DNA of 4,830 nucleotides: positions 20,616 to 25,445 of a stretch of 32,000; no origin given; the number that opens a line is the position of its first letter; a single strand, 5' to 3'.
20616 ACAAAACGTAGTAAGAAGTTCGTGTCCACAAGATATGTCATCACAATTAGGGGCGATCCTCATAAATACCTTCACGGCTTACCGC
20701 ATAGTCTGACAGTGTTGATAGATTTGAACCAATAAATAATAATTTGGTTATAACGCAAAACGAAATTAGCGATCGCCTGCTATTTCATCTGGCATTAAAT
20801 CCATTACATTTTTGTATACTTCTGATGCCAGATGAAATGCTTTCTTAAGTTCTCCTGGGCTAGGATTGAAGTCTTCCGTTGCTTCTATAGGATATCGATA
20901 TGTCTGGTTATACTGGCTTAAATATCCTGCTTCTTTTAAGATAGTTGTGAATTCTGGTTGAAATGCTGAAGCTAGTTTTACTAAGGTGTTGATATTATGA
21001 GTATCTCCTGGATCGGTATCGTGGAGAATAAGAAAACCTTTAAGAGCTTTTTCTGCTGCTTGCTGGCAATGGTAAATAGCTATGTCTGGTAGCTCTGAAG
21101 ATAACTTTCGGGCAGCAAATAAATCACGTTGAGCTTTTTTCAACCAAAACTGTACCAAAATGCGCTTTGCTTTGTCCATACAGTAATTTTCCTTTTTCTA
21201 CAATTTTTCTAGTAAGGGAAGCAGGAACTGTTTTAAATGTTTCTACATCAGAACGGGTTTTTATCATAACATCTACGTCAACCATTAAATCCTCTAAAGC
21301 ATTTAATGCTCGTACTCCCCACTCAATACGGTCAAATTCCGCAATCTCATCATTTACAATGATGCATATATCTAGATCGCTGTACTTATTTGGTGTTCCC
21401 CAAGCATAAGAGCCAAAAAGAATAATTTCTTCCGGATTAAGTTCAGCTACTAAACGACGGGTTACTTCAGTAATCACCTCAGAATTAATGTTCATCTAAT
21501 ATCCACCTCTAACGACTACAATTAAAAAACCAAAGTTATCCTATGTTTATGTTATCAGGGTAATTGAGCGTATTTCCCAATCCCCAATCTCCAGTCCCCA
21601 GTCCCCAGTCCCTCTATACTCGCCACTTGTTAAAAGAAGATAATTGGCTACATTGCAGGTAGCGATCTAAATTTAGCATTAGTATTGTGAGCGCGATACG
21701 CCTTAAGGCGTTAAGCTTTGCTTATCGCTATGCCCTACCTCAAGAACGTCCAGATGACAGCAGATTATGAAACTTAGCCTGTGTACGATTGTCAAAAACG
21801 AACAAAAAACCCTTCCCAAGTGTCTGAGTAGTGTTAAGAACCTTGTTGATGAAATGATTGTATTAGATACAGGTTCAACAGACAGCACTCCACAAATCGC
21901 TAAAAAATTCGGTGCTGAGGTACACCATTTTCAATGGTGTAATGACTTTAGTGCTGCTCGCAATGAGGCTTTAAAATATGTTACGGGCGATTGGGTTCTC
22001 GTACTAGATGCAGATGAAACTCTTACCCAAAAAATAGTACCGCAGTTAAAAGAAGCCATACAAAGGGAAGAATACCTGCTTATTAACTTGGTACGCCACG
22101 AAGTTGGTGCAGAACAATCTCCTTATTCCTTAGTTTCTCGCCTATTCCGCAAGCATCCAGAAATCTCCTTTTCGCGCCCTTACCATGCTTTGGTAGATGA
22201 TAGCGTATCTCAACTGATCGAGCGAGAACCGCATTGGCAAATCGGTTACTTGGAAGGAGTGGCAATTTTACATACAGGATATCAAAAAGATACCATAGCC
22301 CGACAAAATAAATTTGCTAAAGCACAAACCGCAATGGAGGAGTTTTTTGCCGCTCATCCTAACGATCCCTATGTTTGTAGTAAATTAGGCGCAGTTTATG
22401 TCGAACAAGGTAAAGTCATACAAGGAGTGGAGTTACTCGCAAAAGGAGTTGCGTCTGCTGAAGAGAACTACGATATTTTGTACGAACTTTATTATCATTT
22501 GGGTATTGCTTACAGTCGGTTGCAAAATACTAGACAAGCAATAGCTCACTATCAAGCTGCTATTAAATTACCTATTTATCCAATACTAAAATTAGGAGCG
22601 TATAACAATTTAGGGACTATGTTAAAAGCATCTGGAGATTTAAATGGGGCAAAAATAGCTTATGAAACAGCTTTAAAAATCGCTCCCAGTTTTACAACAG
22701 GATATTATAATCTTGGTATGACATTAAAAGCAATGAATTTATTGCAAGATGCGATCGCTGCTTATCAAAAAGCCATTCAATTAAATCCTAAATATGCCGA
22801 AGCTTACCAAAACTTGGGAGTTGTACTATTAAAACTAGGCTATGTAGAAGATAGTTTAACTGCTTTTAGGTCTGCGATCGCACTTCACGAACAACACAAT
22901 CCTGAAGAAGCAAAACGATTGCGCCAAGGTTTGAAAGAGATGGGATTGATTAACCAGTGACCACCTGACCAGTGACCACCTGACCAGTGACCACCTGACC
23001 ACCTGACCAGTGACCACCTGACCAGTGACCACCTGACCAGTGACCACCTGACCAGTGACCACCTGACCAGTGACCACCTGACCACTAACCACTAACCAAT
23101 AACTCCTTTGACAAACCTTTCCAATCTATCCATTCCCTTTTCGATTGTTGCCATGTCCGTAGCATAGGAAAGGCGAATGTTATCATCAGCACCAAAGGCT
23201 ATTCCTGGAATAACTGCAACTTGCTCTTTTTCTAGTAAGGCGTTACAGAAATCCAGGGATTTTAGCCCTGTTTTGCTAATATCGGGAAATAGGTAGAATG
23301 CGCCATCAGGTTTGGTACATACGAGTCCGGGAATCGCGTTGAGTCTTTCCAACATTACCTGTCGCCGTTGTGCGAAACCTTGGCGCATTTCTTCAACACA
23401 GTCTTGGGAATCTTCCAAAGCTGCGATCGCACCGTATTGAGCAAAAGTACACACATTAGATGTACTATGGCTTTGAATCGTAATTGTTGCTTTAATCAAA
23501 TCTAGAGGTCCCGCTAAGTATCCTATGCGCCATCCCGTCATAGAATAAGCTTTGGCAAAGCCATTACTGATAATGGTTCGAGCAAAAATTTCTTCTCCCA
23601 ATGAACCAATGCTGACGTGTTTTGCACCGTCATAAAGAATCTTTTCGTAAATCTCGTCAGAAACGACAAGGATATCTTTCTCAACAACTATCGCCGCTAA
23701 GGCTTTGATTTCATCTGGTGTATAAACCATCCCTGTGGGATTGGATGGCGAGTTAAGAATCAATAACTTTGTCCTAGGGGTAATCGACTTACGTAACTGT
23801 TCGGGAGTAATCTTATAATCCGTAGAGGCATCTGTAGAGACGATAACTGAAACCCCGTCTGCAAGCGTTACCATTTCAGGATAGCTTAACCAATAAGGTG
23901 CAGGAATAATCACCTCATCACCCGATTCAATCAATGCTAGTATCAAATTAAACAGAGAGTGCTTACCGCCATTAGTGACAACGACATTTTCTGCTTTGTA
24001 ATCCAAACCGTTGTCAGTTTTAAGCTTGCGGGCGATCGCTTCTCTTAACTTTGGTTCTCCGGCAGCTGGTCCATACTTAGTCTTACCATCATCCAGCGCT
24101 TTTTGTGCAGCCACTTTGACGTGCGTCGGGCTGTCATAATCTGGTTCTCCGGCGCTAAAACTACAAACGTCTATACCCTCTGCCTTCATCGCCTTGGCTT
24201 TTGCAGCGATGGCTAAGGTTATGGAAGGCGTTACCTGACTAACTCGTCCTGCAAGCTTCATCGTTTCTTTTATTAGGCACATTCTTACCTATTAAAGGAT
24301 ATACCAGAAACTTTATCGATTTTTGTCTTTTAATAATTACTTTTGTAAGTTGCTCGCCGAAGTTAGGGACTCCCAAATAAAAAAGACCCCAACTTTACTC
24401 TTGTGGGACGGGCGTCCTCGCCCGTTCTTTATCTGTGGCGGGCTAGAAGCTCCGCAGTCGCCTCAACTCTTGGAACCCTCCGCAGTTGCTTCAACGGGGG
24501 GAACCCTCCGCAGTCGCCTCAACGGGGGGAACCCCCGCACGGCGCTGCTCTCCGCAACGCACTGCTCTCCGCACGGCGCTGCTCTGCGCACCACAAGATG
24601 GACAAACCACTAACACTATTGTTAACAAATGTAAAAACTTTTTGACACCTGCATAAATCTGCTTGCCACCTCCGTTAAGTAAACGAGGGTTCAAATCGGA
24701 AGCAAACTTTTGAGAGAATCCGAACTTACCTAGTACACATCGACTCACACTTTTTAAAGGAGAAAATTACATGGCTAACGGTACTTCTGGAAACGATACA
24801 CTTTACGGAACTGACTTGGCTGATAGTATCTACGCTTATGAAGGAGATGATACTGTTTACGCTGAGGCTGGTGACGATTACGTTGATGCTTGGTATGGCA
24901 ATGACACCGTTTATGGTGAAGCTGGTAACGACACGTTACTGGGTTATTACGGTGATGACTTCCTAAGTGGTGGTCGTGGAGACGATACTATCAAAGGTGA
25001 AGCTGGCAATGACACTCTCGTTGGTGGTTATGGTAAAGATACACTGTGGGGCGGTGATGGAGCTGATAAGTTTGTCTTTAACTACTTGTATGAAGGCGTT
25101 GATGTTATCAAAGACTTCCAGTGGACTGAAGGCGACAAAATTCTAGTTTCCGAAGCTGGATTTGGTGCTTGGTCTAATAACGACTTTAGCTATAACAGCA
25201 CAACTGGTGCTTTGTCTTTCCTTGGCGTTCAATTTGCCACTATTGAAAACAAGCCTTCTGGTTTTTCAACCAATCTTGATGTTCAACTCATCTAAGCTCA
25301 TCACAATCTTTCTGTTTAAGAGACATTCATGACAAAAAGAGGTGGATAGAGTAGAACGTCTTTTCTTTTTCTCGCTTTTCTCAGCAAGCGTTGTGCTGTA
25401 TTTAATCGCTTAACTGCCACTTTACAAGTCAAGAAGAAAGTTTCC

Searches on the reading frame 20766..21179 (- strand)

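Call 11: search_protein_families(library=pfam, proteins=[window:20766-21179:-], max_evalue=0.001)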
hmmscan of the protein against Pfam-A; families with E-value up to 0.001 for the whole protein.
window:20766-21179:- (137 aa): 1 family
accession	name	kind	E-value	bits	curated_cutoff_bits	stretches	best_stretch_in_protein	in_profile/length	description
PF05168.19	HEPN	-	2.7e-21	76.3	22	1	9-124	1-113/117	HEPN domain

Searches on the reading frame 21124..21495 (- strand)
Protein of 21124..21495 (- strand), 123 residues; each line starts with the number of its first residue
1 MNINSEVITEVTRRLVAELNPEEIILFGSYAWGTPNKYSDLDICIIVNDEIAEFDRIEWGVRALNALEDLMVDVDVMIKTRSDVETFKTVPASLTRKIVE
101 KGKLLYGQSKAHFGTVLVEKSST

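Call 11: search_protein_families(library=pfam, proteins=[window:21124-21495:-], max_evalue=0.001)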
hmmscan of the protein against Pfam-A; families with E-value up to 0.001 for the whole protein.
window:21124-21495:- (123 aa): 3 families
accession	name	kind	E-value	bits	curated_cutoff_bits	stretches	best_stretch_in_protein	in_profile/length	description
PF18765.7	Polbeta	-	3.9e-12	46.6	26.9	1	18-110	10-92/93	Polymerase beta, Nucleotidyltransferase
PF01909.29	NTP_transf_2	-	5.9e-11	43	21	1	16-100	8-88/93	Nucleotidyltransferase domain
PF22600.2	MTPAP-like_central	-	0.00019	22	27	1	6-72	24-88/139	Poly(A) RNA polymerase, mitochondrial-like, central palm domain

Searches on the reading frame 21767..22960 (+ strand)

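Call 5: search_protein_families(library=ncbifam, proteins=[window:21767-22960:+], max_evalue=0.1)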
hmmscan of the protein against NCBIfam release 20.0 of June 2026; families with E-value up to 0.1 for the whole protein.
window:21767-22960:+ (397 aa): 41 families (the best 25 are shown)
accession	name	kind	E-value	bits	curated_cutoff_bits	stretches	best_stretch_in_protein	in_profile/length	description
TIGR04195.1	S_glycosyl_SunS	equivalog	6.2e-18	64.8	350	1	7-201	63-253/421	SunS family peptide S-glycosyltransferase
NF040959.1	MamA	equivalog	1.8e-17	63.5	200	2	281-375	76-170/204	magnetosome protein MamA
TIGR02917.1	PEP_TPR_lipo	equivalog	8.7e-16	57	312.2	2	279-385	468-573/899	XrtA/PEP-CTERM system TPR-repeat protein PrsT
TIGR02521.1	type_IV_pilW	equivalog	1e-12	48.2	154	2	281-376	36-131/234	type IV pilus biogenesis/stability protein PilW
NF033762.1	social_mot_Tgl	equivalog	1.5e-11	44.1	225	2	256-385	117-248/252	social motility TPR repeat lipoprotein Tgl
NF007482.0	PRK10073.1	equivalog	7.6e-11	41.6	423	1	2-99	7-111/334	glycosyltransferase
TIGR04283.1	glyco_like_mftF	equivalog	8.3e-11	41.9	182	1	9-122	7-120/221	TIGR04283 family arsenosugar biosynthesis glycosyltransferase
NF033758.1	gliding_GltE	equivalog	1.1e-10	41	225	2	229-307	76-151/411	adventurous gliding motility TPR repeat lipoprotein GltE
TIGR04182.1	glyco_TIGR04182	equivalog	1.8e-09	37.4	325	1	10-99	9-98/293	S-layer glycoprotein N-glycosyltransferase AglJ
NF008391.2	PRK11189.1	equivalog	2.1e-09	37.3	250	1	313-378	68-133/297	lipoprotein NlpI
NF033920.0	C39_PA2778_fam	equivalog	3.3e-09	36.5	150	2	286-374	166-254/255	PA2778 family cysteine peptidase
NF010496.0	PRK13915.1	equivalog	2e-08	33.7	262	1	3-96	33-140/307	glucosyl-3-phosphoglycerate synthase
TIGR02552.1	LcrH_SycD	equivalog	3e-08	33.5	104.8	1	314-387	56-127/136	SycD/LcrH family type III secretion system chaperone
NF047507.1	TPR_BatC_Lepto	exception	7.5e-08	32.1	175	1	180-268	37-125/214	TPR repeat-containing protein BatC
NF041391.1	DPhHxTase_Halo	equivalog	9.3e-07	28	375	1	11-117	5-111/213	dolichyl-phosphate hexose transferase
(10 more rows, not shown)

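Call 11: search_protein_families(library=pfam, proteins=[window:21767-22960:+], max_evalue=0.001)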
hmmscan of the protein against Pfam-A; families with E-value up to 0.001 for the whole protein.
window:21767-22960:+ (397 aa): 16 families
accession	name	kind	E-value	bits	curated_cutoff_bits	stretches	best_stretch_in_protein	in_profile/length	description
PF00535.33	Glycos_transf_2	-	1.6e-27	96.9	23.3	1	4-159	1-167/168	Glycosyl transferase family 2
PF00515.34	TPR_1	-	4.5e-26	90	27.8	3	312-343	3-34/34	Tetratricopeptide repeat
PF07719.23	TPR_2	-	1.1e-25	87.9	27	3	312-343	3-34/34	Tetratricopeptide repeat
PF13181.12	TPR_8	-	5.1e-22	76.5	25.7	3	313-343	4-34/34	Tetratricopeptide repeat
PF13414.12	TPR_11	-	7.2e-19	67.6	26.8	2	326-358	10-42/42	TPR repeat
PF13431.12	TPR_17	-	4.3e-17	61.3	24.4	1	332-358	1-27/34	Tetratricopeptide repeat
PF13432.12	TPR_16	-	3e-15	56.8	32.7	1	314-374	1-61/65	Tetratricopeptide repeat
PF13428.12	TPR_14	-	1.4e-14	53.6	23.5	0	313-351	4-42/44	Tetratricopeptide repeat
PF13424.12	TPR_12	-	1.2e-13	51.5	30.1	2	206-267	8-73/77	Tetratricopeptide repeat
PF13374.12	TPR_10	-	2.3e-13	50.1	27.5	0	277-305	3-31/42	Tetratricopeptide repeat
PF14559.12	TPR_19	-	2.8e-11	44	25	1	326-376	7-57/68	Tetratricopeptide repeat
PF13371.12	TPR_9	-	1.1e-09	38.6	35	0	326-386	11-69/73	Tetratricopeptide repeat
PF13174.12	TPR_6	-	4.1e-09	36.9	26.3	0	242-267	3-28/33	Tetratricopeptide repeat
PF13704.12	Glyco_tranf_2_4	-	5.5e-09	36.9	27.5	1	10-89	1-87/98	Glycosyl transferase family 2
PF13176.12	TPR_7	-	5.7e-08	32.7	27.9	0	242-266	2-26/36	Tetratricopeptide repeat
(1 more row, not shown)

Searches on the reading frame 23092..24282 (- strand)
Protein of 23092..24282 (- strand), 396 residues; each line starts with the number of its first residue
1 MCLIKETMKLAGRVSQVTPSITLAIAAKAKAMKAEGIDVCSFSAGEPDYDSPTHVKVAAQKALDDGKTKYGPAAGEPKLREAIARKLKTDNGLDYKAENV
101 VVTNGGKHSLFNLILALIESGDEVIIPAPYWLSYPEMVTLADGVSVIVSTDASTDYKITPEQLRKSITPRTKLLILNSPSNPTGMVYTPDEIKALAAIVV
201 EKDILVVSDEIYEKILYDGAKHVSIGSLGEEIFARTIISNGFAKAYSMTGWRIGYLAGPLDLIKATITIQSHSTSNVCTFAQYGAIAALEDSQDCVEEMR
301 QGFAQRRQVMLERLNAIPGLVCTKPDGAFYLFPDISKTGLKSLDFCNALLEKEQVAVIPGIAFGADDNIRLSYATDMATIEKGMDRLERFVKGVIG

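Call 5: search_protein_families(library=ncbifam, proteins=[window:23092-24282:-], max_evalue=0.1)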
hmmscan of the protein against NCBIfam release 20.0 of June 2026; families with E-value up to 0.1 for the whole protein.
window:23092-24282:- (396 aa): 106 families (the best 25 are shown)
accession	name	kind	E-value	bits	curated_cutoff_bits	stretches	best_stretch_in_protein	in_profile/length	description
NF041091.1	asp_aminotase_Arch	equivalog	2.2e-127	425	550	1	13-392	3-376/376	aspartate aminotransferase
NF004769.0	PRK06107.1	equivalog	2.4e-122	408.6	617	1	7-392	3-399/402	aspartate transaminase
NF005816.0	PRK07682.1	equivalog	7.8e-97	324.3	620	1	8-392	4-384/390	aminotransferase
NF041364.1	GntC_guanitoxin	equivalog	3.7e-95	318.8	415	1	42-390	3-356/356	guanitoxin biosynthesis PLP-dependent (S)-gamma-hydroxy-L-arginine cyclodehydratase GntC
NF005817.0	PRK07683.1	equivalog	7.2e-94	314.6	575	1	28-392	19-382/387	aminotransferase A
NF006229.0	PRK08361.1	equivalog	2.3e-90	303.5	624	1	7-391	7-388/391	aspartate aminotransferase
NF005588.0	PRK07309.1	equivalog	3.2e-89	299.5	576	1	38-392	31-387/391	pyridoxal phosphate-dependent aminotransferase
NF004975.0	PRK06348.1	equivalog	1.1e-85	287.9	549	1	10-390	6-382/384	pyridoxal phosphate-dependent aminotransferase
NF004770.0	PRK06108.1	subfamily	2.6e-84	283.4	422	1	10-392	13-393/396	pyridoxal phosphate-dependent aminotransferase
NF005601.0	PRK07337.1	equivalog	2.8e-80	270.4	496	1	6-391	4-392/394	pyridoxal phosphate-dependent aminotransferase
NF006230.0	PRK08363.1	equivalog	5.8e-80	269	534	1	9-394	3-395/398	alanine aminotransferase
NF006514.0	PRK08960.1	equivalog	6.7e-79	265.5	554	1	8-392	3-386/388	pyridoxal phosphate-dependent aminotransferase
NF005855.0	PRK07777.1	equivalog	4.4e-78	263.3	553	1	32-389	23-386/391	pyridoxal phosphate-dependent aminotransferase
NF004621.0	PRK05957.1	equivalog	2e-75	254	498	1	40-393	30-385/389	pyridoxal phosphate-dependent aminotransferase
NF006569.0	PRK09082.1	subfamily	1e-70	238.8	420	1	25-389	19-385/386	methionine aminotransferase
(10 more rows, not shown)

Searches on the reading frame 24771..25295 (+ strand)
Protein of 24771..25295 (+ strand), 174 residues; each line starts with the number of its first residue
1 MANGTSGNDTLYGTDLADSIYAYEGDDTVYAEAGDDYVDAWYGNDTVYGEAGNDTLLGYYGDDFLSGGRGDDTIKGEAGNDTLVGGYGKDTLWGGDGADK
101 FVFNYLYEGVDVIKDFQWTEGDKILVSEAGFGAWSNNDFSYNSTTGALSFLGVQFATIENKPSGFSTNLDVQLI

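Call 5: search_protein_families(library=ncbifam, proteins=[window:24771-25295:+], max_evalue=0.1)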
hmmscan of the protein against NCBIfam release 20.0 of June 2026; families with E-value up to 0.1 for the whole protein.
window:24771-25295:+ (174 aa): 9 families
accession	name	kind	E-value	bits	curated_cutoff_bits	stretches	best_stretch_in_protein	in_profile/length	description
NF046115.1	Ca_rpt_SMc04171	equivalog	5.4e-22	78.6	625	2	39-131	427-522/574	SMc04171 family calcium-binding repeat protein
NF033943.0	RTX_toxin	subfamily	4.5e-19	68.2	1000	1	3-131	700-827/930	RTX family hemolysin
NF053766.1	ZapA_metallo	exception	7e-16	58.3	940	2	49-137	335-426/483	ZapA family metalloprotease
NF035945.1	Zn_serralysin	subfamily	4.9e-15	55.7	500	3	58-141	324-410/462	serralysin family metalloprotease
NF033203.1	entero_EhxA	exception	8.1e-13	47.4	2000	1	3-132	733-860/997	enterohemolysin EhxA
NF050046.1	PueAB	exception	2e-12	46.3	670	2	45-126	488-566/616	polyurethane esterase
NF052454.1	BtaGlycanEglC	equivalog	1.9e-07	30.4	700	1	4-133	33-168/459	endo-1,3-1,4-beta-glycanase EglC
NF038329.2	gly_rich_SclB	equivalog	0.0006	18.8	325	1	24-97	255-328/442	LPXTG-anchored collagen-like adhesin Scl2/SclB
NF051884.1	ProteaseSapA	equivalog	0.0047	15.6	1200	1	66-107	325-366/644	protease SapA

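Call 11: search_protein_families(library=pfam, proteins=[window:24771-25295:+], max_evalue=0.001)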
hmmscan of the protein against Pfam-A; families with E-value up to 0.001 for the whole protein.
window:24771-25295:+ (174 aa): 1 family
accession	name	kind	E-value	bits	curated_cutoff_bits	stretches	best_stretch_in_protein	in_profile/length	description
PF00353.25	HemolysinCabind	-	3.1e-26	91.4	23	3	67-99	2-34/36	RTX calcium-binding nonapeptide repeat (4 copies)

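Call 54: search_protein_families(library=padloc, proteins=[window:24771-25295:+], max_evalue=0.001)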
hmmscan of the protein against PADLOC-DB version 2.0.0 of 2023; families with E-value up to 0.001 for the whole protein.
window:24771-25295:+ (174 aa): 0 families
